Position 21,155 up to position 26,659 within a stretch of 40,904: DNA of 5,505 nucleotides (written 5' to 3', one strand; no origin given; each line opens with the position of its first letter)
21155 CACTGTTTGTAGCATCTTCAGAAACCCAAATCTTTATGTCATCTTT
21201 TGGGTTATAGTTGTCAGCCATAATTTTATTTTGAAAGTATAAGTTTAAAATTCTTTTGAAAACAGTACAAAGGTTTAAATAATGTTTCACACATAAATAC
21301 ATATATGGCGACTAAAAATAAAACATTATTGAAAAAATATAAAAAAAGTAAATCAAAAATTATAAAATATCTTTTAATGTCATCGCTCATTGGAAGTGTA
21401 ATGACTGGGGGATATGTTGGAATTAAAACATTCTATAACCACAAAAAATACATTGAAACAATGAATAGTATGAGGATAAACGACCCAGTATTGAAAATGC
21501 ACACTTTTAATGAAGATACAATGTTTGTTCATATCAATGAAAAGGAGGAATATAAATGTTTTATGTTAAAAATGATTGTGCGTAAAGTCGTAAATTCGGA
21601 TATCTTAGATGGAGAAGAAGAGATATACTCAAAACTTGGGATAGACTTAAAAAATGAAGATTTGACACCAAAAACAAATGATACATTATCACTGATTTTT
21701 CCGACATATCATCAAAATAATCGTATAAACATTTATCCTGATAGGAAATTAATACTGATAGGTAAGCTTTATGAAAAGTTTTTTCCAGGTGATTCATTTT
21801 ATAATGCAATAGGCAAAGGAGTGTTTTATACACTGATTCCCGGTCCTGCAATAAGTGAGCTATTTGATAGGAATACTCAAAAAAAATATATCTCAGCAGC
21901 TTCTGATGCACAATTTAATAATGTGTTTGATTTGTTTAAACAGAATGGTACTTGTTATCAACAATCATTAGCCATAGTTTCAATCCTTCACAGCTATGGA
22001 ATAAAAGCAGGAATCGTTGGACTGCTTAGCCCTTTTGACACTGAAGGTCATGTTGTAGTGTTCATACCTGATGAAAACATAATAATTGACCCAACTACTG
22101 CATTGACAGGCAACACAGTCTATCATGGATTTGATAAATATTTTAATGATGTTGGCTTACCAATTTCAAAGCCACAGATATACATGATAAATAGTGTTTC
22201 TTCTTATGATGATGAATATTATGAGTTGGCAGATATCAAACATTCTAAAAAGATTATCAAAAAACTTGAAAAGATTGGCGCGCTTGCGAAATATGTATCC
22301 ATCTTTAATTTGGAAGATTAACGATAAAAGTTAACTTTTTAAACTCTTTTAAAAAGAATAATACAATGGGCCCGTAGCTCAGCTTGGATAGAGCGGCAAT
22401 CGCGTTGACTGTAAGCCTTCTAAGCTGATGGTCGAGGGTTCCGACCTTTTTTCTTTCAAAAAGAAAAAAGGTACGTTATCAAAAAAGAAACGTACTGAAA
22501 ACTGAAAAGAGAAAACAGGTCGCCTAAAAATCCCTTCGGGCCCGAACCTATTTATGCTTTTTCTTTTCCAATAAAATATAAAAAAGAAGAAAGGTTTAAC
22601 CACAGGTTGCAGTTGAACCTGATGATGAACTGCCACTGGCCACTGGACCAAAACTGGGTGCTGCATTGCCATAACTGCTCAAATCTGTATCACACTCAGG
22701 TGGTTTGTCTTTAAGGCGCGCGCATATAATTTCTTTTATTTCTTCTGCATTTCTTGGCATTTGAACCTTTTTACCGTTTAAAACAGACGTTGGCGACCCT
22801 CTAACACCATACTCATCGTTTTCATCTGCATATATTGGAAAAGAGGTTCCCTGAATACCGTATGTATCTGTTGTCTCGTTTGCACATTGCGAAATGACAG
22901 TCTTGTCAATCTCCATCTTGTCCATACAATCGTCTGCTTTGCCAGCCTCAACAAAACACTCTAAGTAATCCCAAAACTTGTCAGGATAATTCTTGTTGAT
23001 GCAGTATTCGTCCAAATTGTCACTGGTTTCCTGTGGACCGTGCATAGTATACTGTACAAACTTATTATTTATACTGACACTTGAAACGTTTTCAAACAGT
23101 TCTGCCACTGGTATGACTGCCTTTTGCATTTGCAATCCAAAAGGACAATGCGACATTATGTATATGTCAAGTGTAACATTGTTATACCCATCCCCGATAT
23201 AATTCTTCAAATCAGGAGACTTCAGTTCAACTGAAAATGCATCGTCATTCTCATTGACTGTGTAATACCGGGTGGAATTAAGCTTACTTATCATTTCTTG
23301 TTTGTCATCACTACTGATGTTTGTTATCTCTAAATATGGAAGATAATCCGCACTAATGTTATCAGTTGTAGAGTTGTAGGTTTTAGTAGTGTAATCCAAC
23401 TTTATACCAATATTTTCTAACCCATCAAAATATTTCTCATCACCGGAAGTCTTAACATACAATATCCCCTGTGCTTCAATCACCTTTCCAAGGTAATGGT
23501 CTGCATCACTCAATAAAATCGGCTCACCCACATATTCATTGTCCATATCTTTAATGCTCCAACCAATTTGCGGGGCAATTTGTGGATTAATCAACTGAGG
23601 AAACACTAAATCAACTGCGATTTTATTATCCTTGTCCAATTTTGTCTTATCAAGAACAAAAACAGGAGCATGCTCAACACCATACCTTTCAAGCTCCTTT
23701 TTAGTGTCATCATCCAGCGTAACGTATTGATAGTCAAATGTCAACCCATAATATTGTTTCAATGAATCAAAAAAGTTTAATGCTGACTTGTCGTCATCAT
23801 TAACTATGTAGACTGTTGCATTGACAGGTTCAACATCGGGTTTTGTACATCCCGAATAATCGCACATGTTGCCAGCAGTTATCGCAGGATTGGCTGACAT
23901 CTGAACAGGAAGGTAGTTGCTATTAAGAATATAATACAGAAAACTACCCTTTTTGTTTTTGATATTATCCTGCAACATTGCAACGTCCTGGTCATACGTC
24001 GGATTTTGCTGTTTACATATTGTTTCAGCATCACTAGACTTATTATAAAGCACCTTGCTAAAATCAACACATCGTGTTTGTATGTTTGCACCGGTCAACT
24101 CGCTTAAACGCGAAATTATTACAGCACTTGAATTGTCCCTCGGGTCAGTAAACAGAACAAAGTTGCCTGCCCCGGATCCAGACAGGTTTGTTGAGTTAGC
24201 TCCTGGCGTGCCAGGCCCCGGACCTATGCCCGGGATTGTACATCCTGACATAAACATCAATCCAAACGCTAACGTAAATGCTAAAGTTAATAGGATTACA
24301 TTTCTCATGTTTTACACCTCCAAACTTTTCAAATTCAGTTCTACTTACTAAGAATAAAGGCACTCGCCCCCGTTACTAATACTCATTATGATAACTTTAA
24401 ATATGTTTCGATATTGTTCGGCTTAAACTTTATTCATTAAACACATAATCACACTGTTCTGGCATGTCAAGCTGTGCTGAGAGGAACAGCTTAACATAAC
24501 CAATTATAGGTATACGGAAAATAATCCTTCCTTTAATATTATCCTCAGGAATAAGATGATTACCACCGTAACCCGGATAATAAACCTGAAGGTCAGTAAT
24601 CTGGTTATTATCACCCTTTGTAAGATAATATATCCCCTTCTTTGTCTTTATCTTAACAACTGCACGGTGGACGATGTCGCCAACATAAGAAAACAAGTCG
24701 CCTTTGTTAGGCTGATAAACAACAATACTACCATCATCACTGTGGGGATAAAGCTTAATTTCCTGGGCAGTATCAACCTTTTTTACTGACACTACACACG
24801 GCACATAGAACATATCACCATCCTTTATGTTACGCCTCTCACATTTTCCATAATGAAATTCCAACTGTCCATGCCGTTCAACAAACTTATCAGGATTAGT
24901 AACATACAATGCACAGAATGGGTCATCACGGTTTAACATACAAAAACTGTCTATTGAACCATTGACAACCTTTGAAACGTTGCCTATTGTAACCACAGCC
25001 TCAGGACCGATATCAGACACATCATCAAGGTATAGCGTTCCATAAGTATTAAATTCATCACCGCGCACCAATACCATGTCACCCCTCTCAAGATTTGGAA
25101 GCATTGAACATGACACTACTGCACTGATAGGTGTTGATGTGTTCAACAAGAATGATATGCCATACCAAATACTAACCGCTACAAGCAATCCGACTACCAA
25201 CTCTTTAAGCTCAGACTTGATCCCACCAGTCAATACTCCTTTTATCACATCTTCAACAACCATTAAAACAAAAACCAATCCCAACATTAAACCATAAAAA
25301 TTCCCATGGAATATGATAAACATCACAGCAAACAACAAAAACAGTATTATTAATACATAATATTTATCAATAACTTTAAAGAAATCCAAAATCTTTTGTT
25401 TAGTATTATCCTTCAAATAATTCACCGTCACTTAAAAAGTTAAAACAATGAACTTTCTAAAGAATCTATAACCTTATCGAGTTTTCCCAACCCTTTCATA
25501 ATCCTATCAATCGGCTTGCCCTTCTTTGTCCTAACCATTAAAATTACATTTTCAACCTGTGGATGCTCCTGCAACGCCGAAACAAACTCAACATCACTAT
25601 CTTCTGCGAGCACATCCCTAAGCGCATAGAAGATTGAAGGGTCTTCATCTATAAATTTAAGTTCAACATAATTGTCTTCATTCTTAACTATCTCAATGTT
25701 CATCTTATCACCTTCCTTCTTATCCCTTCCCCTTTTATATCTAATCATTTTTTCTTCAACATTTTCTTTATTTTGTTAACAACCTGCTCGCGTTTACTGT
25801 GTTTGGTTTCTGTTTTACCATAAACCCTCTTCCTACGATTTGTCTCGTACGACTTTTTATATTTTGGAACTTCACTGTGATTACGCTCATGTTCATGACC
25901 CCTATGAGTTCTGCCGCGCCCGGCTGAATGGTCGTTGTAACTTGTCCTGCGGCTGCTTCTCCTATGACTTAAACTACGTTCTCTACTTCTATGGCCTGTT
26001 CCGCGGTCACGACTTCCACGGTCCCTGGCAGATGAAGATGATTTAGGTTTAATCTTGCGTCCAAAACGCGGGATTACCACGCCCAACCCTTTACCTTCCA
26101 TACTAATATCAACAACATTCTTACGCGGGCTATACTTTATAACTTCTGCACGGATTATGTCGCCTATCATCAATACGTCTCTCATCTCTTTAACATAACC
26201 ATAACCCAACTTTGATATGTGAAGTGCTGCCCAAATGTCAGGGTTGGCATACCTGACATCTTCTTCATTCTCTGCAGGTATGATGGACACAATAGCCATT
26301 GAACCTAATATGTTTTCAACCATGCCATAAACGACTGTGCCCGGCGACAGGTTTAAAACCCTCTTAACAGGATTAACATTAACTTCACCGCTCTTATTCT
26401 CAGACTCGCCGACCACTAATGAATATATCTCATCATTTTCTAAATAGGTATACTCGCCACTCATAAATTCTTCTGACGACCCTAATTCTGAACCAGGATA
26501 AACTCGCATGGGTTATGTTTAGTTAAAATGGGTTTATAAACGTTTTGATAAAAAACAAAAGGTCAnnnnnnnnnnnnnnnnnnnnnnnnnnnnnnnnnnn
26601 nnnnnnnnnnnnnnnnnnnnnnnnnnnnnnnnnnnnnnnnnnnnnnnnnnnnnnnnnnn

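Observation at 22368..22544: tRNA gene with acceptor-stem halves ~165 bp apart: 86-nt intron inside the T-loop (56/57) with a well-formed BHB, plus a second ~16-nt insertion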

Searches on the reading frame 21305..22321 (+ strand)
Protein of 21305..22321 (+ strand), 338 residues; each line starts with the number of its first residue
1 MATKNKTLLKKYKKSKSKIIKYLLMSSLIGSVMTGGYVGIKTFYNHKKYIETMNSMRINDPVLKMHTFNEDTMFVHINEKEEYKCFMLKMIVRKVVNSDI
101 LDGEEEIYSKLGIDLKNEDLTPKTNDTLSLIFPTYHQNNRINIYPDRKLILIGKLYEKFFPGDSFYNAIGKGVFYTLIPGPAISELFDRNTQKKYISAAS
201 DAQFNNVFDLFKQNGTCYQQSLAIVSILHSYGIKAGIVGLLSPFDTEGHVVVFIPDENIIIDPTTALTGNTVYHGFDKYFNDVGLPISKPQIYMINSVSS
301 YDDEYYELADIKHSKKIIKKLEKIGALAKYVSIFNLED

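Call 8: search_protein_families(library=pfam, proteins=[window:21305-22321:+])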
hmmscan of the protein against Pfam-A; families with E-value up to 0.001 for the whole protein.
window:21305-22321:+ (338 aa): 0 families

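Call 9: find_encoding_contigs(protein=window:21305-22321:+, flank=3000, max_places=6)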
Protein window:21305-22321:+ (338 aa): 1 contig read that carries it; 1 place shown.
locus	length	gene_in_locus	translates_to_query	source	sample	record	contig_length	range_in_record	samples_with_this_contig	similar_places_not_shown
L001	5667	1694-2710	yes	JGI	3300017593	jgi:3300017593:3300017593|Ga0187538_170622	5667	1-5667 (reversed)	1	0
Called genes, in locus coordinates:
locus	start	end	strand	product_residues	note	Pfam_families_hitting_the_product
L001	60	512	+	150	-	PF26356:Pelota_N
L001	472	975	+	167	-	-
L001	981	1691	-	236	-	-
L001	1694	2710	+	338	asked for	-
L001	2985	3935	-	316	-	-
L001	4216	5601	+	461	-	-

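Call 38: find_homologous_proteins(query=window:21305-22321:+, max_evalue=0.00001)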
Query window:21305-22321:+ (338 aa): 1 proteins with E <= 0.00001 among 2683 candidates.
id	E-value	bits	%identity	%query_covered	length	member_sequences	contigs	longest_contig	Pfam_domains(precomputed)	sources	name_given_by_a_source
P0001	1.9e-201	686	100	91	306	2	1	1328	-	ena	-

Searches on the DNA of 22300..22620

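Call 4: search_rna_families(source=window, start=22300, end=22620, threshold=evalue, max_evalue=10, show_alignments=4)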
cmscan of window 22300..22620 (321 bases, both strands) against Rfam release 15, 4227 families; matches with E-value up to 10: 13.
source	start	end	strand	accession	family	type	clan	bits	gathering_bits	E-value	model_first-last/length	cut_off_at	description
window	22444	22472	-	RF04239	mir-4679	Gene; miRNA;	-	23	88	0.038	1-75/75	no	mir-4679 microRNA precursor family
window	22444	22472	+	RF04239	mir-4679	Gene; miRNA;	-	22.8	88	0.044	1-75/75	no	mir-4679 microRNA precursor family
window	22468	22600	+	RF02526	SSRC34_1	Gene; sRNA;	-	17.1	64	6.8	1-128/128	no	Streptococcus sRNA SSRC34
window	22558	22591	-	RF02266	XIST_intron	Gene; lncRNA;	-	16.2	70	3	1-68/68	no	XIST 3' intron conserved motif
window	22500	22573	-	RF03598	MIR6024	Gene; miRNA;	-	14.6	72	3.8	1-99/99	no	MIR6024 microRNA precursor family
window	22445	22470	+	RF01705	Flavo-1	Gene; sRNA;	-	13.9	42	3.6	26-51/76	no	Flavo-1 RNA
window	22532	22620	-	RF00114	S15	Cis-reg; leader;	CL00121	13.7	39.5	0.81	1-117/117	no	Ribosomal S15 leader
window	22443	22590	-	RF04180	BTnc231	Gene; sRNA;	-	13.5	80.4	2.5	1-154/154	no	Bacteroides sRNA BTnc231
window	22426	22491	-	RF03323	mir-3613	Gene; miRNA;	-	13.5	91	5.6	1-86/86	no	mir-3613 microRNA precursor family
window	22443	22473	+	RF03578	mir-3910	Gene; miRNA;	-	13.5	95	9.2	1-82/82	no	mir-3910 microRNA precursor family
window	22478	22609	-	RF00096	U8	Gene; snRNA; snoRNA; CD-box;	-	13.1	41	5.1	1-135/135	no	U8 small nucleolar RNA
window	22496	22570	-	RF00892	mir-551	Gene; miRNA;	-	13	51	6.2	1-74/74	no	mir-551 microRNA precursor family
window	22488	22620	+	RF02050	STnc470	Gene; sRNA;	-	10.3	80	2.2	1-141/226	3'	Salmonella enterica sRNA STnc470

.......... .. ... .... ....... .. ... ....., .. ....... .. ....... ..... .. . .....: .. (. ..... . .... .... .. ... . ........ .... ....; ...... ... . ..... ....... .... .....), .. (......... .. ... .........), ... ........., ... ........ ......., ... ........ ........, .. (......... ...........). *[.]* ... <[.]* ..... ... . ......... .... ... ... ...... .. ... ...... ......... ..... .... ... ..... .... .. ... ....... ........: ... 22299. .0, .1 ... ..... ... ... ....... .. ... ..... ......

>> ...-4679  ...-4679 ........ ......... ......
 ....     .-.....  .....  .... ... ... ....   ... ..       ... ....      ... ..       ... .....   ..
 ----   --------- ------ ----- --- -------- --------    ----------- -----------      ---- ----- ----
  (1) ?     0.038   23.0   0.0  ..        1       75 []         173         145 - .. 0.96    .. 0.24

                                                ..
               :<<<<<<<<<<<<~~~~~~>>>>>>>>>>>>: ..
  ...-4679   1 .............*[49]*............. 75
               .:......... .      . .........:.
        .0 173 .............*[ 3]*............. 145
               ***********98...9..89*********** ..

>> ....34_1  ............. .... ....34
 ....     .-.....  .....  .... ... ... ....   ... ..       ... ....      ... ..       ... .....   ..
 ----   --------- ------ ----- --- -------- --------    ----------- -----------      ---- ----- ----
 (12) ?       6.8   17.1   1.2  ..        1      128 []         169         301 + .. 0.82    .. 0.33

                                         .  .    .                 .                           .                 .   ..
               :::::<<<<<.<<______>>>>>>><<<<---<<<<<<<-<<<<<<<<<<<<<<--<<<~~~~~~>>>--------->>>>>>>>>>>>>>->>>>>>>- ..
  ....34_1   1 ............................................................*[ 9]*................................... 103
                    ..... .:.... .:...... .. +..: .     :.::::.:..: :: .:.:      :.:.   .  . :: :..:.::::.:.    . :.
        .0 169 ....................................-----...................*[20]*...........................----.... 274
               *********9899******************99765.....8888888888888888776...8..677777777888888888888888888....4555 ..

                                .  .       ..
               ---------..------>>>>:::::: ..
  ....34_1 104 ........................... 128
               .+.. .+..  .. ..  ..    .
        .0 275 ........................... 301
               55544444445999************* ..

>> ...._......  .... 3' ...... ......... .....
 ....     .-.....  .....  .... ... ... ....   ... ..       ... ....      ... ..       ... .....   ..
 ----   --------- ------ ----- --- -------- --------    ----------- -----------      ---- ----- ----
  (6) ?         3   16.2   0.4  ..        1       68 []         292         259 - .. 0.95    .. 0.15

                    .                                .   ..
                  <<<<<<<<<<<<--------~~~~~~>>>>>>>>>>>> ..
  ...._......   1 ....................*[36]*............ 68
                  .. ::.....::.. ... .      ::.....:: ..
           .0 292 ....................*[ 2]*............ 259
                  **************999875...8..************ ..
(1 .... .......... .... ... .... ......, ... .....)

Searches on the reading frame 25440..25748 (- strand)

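Call 37: search_protein_families(library=pfam, proteins=[window:25440-25748:-])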
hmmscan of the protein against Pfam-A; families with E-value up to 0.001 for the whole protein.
window:25440-25748:- (102 aa): 1 family
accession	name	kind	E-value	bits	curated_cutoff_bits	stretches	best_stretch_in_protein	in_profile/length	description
PF13656.11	RNA_pol_L_2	-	9.8e-12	44.9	27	1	28-99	2-74/75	RNA polymerase Rpb3/Rpb11 dimerisation domain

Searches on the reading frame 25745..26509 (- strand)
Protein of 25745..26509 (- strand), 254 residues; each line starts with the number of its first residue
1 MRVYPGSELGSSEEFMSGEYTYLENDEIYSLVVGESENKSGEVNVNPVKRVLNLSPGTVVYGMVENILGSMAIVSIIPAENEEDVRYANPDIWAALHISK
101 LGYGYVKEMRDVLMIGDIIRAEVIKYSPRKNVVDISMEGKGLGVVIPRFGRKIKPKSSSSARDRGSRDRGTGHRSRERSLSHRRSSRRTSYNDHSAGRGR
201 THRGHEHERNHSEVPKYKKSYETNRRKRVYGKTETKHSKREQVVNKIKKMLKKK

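Call 8: search_protein_families(library=pfam, proteins=[window:25745-26509:-])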
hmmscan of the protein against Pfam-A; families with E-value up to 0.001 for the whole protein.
window:25745-26509:- (254 aa): 1 family
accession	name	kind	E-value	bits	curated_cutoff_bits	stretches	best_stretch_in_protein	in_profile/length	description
PF14382.12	ECR1_N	-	3.7e-09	36.7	27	1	3-34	2-33/38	Exosome complex exonuclease RRP4 N-terminal region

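Call 39: find_homologous_proteins(query=window:25745-26509:-, max_evalue=1e-20)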
Query window:25745-26509:- (254 aa): 4 proteins with E <= 1e-20 among 590 candidates.
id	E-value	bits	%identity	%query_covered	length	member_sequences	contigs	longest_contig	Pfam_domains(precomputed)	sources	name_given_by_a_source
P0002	3.2e-160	549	100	100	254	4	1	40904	PF14382.13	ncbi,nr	ncbi:exosome complex RNA-binding protein Csl4 [Candidatus Micrarchaeota archaeon]|nr:exosome complex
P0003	1.1e-72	262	57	100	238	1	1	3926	PF14382.13,PF22625.3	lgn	-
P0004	7.3e-66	240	48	99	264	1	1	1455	-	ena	-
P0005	1.1e-65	240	50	100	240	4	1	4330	-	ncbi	-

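Call 40: find_encoding_contigs(protein=P0003, flank=5000, max_places=3)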
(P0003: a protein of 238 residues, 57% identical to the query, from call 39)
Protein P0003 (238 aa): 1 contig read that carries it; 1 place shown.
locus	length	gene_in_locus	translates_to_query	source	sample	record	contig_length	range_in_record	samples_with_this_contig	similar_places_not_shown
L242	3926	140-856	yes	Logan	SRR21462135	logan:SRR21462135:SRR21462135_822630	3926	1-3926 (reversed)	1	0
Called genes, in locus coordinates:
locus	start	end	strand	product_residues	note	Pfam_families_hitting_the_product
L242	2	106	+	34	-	?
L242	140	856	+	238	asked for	PF14382:ECR1_N, PF22625:ECR1_N_2 (weak)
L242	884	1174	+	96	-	PF13656:RNA_pol_L_2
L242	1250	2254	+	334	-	-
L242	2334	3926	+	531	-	?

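Call 41: find_encoding_contigs(protein=P0005, flank=5000, max_places=3)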
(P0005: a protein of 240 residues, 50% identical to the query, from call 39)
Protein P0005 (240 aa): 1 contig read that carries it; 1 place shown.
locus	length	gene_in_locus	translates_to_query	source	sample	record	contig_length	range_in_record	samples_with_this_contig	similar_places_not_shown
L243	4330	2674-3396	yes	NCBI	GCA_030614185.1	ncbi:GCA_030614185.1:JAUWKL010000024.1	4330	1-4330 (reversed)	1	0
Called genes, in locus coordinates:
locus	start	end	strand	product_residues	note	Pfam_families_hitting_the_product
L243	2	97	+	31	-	?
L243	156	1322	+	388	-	PF02005:TRM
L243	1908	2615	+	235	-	PF00696:AA_kinase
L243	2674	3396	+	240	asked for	-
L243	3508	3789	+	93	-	PF13656:RNA_pol_L_2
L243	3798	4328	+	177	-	?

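Call 54: find_encoding_contigs(protein=P0002, flank=500, max_places=3)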
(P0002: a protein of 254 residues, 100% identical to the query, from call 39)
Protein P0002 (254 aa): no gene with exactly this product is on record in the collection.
